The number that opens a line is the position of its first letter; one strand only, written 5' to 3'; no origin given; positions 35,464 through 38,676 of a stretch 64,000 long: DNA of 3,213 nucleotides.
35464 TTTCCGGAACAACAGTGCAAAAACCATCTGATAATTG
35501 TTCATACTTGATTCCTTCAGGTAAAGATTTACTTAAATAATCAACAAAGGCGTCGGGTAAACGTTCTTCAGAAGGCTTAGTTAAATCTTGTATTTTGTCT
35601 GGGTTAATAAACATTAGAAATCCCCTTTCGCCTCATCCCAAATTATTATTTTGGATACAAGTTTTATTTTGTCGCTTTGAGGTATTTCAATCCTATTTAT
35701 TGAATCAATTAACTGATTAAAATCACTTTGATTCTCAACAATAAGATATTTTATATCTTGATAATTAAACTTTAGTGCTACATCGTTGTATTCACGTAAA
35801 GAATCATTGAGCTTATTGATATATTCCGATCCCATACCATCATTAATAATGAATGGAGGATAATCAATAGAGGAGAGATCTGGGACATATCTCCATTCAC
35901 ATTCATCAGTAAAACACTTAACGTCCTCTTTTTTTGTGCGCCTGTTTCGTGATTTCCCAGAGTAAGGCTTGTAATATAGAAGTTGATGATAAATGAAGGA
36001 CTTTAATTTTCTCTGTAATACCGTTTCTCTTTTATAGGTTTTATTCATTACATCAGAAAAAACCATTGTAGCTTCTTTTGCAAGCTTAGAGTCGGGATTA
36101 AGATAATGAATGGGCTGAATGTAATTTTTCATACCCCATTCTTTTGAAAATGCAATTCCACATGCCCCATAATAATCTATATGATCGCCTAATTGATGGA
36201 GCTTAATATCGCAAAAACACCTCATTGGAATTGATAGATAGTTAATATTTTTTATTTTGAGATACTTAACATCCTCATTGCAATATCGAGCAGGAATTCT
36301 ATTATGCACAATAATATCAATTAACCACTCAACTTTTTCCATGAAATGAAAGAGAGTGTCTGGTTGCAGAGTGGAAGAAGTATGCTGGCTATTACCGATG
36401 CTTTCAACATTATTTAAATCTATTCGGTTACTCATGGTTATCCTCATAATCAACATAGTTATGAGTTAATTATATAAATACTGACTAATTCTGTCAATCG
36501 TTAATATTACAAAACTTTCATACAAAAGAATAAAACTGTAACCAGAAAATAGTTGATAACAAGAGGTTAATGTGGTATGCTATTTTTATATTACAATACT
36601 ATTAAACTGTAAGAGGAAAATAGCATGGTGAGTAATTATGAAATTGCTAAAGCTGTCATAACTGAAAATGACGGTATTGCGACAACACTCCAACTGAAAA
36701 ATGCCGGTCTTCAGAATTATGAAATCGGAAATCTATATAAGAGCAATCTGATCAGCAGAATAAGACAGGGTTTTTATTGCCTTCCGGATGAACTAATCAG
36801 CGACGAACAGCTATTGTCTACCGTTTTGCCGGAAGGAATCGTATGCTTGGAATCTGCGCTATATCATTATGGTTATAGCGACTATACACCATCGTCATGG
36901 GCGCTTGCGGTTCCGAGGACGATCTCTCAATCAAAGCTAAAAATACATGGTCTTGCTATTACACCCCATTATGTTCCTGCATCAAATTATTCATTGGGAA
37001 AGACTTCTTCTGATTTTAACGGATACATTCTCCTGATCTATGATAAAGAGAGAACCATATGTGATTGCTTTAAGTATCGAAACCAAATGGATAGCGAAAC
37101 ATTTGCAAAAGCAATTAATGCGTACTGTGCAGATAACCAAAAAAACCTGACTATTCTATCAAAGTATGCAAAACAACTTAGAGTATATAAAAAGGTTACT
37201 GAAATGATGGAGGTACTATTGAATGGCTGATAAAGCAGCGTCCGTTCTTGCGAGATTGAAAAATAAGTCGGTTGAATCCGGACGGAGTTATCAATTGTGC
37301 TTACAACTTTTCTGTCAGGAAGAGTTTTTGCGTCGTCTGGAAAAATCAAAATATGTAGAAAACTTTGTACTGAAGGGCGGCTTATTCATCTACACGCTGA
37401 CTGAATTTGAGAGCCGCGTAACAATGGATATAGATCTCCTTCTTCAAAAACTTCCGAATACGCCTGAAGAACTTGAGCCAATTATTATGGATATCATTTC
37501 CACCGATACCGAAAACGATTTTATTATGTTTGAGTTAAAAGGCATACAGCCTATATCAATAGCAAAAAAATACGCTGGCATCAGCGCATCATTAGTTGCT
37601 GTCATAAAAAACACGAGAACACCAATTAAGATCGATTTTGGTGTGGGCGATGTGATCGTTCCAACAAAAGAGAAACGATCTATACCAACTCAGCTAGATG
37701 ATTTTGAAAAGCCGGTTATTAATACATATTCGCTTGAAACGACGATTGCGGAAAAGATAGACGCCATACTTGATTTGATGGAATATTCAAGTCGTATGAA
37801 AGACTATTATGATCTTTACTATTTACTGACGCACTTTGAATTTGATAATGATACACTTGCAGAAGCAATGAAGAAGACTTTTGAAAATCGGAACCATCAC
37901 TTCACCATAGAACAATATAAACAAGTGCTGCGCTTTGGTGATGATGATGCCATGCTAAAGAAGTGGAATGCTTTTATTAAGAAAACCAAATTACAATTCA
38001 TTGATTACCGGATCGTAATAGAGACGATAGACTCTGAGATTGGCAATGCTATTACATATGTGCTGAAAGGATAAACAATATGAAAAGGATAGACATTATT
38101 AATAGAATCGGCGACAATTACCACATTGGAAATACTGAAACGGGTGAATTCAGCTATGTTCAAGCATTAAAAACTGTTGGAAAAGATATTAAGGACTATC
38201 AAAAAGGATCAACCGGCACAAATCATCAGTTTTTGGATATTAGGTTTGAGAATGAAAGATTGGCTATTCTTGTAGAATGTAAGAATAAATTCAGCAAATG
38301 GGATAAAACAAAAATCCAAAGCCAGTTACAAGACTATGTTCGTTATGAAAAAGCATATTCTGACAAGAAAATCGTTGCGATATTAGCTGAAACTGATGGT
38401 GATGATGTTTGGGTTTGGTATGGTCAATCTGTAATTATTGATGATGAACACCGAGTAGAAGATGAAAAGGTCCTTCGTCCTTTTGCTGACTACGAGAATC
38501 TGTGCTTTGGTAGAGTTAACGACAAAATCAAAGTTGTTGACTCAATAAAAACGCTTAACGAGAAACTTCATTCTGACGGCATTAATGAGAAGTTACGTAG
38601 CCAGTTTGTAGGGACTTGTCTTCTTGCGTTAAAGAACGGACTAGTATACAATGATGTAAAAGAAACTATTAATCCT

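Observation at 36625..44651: Gap-free five-gene same-strand array: AbiEi-AbiEii, type IIG-like RM, OLD nuclease, UvrD helicase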

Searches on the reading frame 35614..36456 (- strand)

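Call 3: search_protein_families(library=pfam, proteins=[window:35614-36456:-], max_evalue=0.01)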
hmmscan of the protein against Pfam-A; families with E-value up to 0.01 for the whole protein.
window:35614-36456:- (280 aa): 1 family
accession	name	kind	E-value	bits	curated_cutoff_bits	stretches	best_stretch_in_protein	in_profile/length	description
PF10899.13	AbiGi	-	1.2e-26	94.3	22.4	1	54-241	3-185/185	Putative abortive phage resistance protein AbiGi, antitoxin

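Call 4: search_protein_families(library=padloc, proteins=[window:35614-36456:-], max_evalue=0.01)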
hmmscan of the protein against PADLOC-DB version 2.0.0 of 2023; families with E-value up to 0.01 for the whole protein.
window:35614-36456:- (280 aa): 1 family
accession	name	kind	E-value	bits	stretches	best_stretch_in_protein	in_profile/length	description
PDLC02331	AbiGi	-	8e-87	288.9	1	22-280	7-260/260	AbiGi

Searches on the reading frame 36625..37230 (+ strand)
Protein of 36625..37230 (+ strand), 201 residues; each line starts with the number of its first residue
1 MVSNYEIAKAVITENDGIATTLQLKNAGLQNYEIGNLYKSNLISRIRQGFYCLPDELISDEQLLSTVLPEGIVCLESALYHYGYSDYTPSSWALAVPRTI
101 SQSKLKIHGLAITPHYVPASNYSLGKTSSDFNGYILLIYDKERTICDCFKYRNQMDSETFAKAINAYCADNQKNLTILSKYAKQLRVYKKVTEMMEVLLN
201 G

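Call 3: search_protein_families(library=pfam, proteins=[window:36625-37230:+], max_evalue=0.01)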
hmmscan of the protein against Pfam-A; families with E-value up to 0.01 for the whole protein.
window:36625-37230:+ (201 aa): 1 family
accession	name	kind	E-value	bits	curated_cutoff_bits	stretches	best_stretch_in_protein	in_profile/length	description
PF13338.12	AbiEi_4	-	0.00027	21.4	25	1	16-54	11-49/49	Transcriptional regulator, AbiEi antitoxin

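Call 4: search_protein_families(library=padloc, proteins=[window:36625-37230:+], max_evalue=0.01)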
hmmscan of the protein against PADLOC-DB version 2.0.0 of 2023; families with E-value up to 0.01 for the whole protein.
window:36625-37230:+ (201 aa): 22 families
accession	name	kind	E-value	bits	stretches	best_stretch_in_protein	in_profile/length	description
PDLC02225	AbiEi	-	4.3e-59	197.6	1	5-200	7-196/198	AbiEi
PDLC02248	AbiEi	-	3.1e-50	168.6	1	6-197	5-196/198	AbiEi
PDLC02265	AbiEi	-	7.8e-36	121.7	1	12-198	10-197/198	AbiEi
PDLC02263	AbiEi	-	4.4e-34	116.4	1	9-198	54-244/244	AbiEi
PDLC02275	AbiEi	-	1.1e-33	114.8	1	11-198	5-183/184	AbiEi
PDLC02245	AbiEi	-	2.4e-28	97.2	1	10-199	4-194/194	AbiEi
PDLC02283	AbiEi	-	2.8e-24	84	1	12-197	13-199/201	AbiEi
PDLC02254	AbiEi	-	5.7e-19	66.6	1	19-187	18-186/197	AbiEi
PDLC02238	AbiEi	-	1.9e-17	61.7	1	31-196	15-176/180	AbiEi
PDLC02239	AbiEi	-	7.5e-17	59.7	1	20-199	13-194/195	AbiEi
PDLC02262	AbiEi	-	2.4e-14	51.4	1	14-199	23-206/206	AbiEi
PDLC02267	AbiEi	-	6.6e-13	46.7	1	15-187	23-187/252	AbiEi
PDLC02249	AbiEi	-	7.5e-12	43.4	1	11-181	11-172/184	AbiEi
PDLC02228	AbiEi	-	4e-09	34.1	1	13-164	35-174/216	AbiEi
PDLC02260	AbiEi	-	1.7e-07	29.1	1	11-104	10-107/131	AbiEi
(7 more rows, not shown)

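Call 40: search_protein_families(library=ncbifam, proteins=[window:36625-37227:+], max_evalue=0.01)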
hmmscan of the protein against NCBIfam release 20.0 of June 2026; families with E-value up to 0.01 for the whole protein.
window:36625-37227:+ (201 aa): 0 families

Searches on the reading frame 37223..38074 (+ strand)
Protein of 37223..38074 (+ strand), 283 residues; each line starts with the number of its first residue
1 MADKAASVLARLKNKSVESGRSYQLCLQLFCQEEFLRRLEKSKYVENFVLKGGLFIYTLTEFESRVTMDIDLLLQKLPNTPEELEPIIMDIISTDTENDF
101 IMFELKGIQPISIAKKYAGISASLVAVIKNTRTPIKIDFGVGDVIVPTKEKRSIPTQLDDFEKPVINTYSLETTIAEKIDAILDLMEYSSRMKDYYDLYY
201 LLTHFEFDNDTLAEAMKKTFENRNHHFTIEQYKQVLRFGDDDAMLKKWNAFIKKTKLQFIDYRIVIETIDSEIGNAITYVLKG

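Call 3: search_protein_families(library=pfam, proteins=[window:37223-38074:+], max_evalue=0.01)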
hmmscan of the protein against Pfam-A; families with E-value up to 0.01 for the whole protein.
window:37223-38074:+ (283 aa): 1 family
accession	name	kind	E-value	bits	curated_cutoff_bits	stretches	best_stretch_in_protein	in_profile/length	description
PF08843.17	AbiEii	-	1.4e-47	163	22.5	1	35-257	2-225/238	Nucleotidyl transferase AbiEii toxin, Type IV TA system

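Call 4: search_protein_families(library=padloc, proteins=[window:37223-38074:+], max_evalue=0.01)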
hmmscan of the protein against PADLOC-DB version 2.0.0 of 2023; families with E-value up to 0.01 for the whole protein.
window:37223-38074:+ (283 aa): 25 families
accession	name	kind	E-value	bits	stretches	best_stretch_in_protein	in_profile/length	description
PDLC02288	AbiEii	-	7.3e-88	292.3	1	1-271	7-269/294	AbiEii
PDLC02312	AbiEii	-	2.7e-52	175.7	1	5-259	9-262/299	AbiEii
PDLC02291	AbiEii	-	4.2e-33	113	1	6-226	17-224/310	AbiEii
PDLC02326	AbiEii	-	4e-29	99.3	1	4-138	3-132/133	AbiEii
PDLC02319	AbiEii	-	1.4e-26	91.7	1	34-261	5-222/241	AbiEii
PDLC02311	AbiEii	-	5.6e-22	76.8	1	10-269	5-253/283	AbiEii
PDLC02304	AbiEii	-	3.7e-19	67.7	1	23-274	18-256/260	AbiEii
PDLC02314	AbiEii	-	8e-17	59.4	1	6-224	11-225/290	AbiEii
PDLC02310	AbiEii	-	1.5e-14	52.1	1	11-223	5-211/265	AbiEii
PDLC02320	AbiEii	-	1e-13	49.5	1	141-254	4-119/147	AbiEii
PDLC02308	AbiEii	-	1.7e-11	42.3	1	27-236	10-223/279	AbiEii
PDLC02306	AbiEii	-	2.3e-09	35.3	1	157-218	161-221/280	AbiEii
PDLC02292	AbiEii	-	4.4e-08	31.3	1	36-246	38-249/283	AbiEii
PDLC02329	AbiEii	-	6.6e-08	30.2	1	14-227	22-235/294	AbiEii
PDLC02301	AbiEii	-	2.5e-07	28.6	1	36-267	52-266/291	AbiEii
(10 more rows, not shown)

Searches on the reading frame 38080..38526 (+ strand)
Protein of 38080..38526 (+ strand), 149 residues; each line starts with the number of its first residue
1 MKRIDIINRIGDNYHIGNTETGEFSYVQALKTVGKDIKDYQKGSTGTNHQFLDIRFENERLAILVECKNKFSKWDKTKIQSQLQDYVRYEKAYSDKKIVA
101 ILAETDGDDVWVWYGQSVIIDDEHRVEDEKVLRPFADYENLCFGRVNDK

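Call 82: predict_structure(alignment_id=A3)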
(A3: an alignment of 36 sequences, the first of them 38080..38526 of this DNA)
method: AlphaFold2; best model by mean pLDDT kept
length: 149 residues; sequences in the alignment: 36
mean_pLDDT: 78.1   pTM: 0.77
mean pLDDT of the five models: 78.1, 76.7, 75.7, 70.8, 65.1
residues with pLDDT >= 90: 49; 70-90: 60; 50-70: 22; < 50: 18
segments of 3 or more residues with pLDDT < 50: 18-23, 41-44, 46-50
pLDDT, mean of each block of 10 residues (from residue 1): 89 72 49 58 44 80 89 86 83 87 90 89 90 94 69
secondary structure, 60 per line:
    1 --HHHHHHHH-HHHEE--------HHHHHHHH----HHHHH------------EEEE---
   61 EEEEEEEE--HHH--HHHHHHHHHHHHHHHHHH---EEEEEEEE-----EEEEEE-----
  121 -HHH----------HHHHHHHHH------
elements in order: H3-10 H25-32 H37-41 E54-57 E61-68 H76-93 E97-104 E110-115 H135-143

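Call 85: fold_search(model_id=the predicted structure, library=pdb)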
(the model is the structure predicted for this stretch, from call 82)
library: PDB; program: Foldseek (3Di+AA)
matches with E <= 10: 748; with E <= 0.001: 0
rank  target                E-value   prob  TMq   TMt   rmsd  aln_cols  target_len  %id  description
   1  5ize_A                2.4e-02  0.35  0.25  0.23   8.4       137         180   16  Hantaan virus L protein cap-snatching endonuclease (released 2016-06-29)
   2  9qcc_Q                4.9e-02  0.38  0.34  0.15  11.5       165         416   12  Activated XauSPARDA filament assembly with bound dsDNA substrate (released 2025-12-17)
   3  3fov                  5.2e-02  0.20  0.18  0.24   7.4        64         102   17  Crystal structure of protein RPA0323 of unknown function from Rhodopseudomonas palustris (released 2009-01-13)
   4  1ob8_A                6.3e-02  0.63  0.32  0.38   5.4        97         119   14  Holliday Junction Resolving Enzyme (released 2004-10-15)
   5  9qcc_M                7.2e-02  0.38  0.35  0.16  11.6       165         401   12  Activated XauSPARDA filament assembly with bound dsDNA substrate (released 2025-12-17)
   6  5csa_B                9.3e-02  0.33  0.27  0.06   6.6       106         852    9  Crystal structure of domains BT-BCCP-AC1-AC5 of yeast acetyl-CoA carboxylase (released 2015-10-28)
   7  7esz_C                1.1e-01  0.38  0.27  0.07   6.8        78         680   12  Crystal structure of the complex formed by Wolbachia cytoplasmic incompatibility factors CinA and CinB with Mn2+ from  (released 2021-11-10)
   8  1ob8_B                1.1e-01  0.54  0.35  0.40   5.3       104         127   13  Holliday Junction Resolving Enzyme (released 2004-10-15)
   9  3vh1                  1.1e-01  0.12  0.22  0.08  15.5       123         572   15  Crystal structure of Saccharomyces cerevisiae Atg7 (1-595) (released 2011-09-21)
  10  7mr0_B                1.1e-01  0.10  0.20  0.05  10.0       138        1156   10  Cryo-EM structure of RecBCD with docked RecBNuc and flexible RecD (released 2021-07-28)
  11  7ex0_B                1.2e-01  0.33  0.31  0.28  13.6       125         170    7  Crystal structure of Ebinur Lake virus cap snatching endonuclease (K108A mutant) (released 2022-01-26)
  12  7ewz_B                1.2e-01  0.25  0.29  0.26  13.5       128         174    8  Crystal structure of Ebinur Lake virus cap snatching endonuclease (D92A mutant) (released 2022-01-26)
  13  9kqh_A                1.2e-01  0.25  0.29  0.07  15.8       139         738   11  Crystal structure of Finegoldia magna DinG in complex with ssDNA and ADPNP (released 2025-12-03)
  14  7orj_A                1.3e-01  0.35  0.30  0.03  13.1       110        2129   11  La Crosse virus polymerase at transcription capped RNA cleavage stage (released 2022-02-16)
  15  6jis                  1.4e-01  0.63  0.32  0.19   3.8        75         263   20  Crystal structure of the histidine racemase CntK in cobalt and nickel transporter system of staphylococcus aureus (released 2019-10-16)
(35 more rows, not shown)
